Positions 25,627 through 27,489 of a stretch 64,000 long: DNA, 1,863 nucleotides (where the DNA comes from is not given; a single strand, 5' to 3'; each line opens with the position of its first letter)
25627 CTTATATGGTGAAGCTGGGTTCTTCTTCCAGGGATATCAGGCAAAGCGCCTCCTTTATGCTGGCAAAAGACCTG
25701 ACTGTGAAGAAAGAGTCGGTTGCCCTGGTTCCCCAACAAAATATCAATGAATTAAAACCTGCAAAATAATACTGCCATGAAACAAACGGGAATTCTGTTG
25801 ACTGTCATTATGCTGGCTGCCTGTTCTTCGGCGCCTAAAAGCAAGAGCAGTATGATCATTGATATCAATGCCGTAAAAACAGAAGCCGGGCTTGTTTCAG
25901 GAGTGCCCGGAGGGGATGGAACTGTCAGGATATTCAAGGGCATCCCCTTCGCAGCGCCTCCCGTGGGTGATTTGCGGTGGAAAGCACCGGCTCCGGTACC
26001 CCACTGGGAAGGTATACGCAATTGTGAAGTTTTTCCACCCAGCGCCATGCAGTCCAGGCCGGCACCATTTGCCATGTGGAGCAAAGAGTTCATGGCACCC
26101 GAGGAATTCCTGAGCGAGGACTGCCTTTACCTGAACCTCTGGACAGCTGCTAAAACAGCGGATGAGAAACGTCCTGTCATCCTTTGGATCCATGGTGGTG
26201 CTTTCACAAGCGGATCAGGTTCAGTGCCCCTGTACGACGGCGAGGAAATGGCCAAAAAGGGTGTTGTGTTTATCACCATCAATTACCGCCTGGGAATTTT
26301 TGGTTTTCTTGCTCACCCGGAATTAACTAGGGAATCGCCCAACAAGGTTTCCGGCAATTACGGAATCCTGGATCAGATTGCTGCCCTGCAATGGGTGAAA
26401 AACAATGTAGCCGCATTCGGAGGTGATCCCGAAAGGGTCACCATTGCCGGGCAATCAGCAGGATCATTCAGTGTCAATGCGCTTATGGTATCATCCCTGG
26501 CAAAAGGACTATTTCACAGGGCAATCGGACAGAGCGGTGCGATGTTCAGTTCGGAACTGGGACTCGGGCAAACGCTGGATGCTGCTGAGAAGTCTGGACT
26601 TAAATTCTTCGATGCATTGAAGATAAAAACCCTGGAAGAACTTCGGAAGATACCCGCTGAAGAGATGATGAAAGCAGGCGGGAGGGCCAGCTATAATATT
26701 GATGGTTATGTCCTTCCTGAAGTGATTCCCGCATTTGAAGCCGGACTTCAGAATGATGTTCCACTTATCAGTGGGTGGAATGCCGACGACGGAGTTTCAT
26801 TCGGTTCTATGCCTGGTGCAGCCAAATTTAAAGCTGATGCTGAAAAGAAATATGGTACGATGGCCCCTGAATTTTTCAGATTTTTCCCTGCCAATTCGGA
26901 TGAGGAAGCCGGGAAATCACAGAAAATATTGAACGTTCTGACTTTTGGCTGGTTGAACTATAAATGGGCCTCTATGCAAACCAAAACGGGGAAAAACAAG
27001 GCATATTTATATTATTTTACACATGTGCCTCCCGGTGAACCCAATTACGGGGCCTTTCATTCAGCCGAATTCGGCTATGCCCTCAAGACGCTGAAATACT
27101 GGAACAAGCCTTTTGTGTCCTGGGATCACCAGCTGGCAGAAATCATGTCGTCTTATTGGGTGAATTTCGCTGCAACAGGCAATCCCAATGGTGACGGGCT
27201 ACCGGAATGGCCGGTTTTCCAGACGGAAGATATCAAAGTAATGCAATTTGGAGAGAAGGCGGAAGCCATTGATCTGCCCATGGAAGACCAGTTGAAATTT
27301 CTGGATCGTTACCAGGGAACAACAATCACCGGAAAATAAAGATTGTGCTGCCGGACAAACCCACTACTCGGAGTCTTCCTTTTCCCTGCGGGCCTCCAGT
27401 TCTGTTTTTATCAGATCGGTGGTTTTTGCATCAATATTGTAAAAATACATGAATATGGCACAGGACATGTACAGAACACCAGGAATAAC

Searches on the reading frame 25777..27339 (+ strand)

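Call 30: search_protein_families(library=pfam, proteins=[window:25777-27339:+], max_evalue=0.00001)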
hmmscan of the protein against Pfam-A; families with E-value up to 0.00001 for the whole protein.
window:25777-27339:+ (520 aa): 3 families
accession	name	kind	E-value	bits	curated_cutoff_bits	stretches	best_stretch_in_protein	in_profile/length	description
PF00135.34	COesterase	-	6.2e-104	349.2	27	1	32-499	4-505/515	Carboxylesterase family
PF20434.5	BD-FAE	-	4.1e-11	43.2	26.8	1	126-231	7-101/215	BD-FAE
PF07859.19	Abhydrolase_3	-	4.6e-08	33.5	25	0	198-239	50-91/210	alpha/beta hydrolase fold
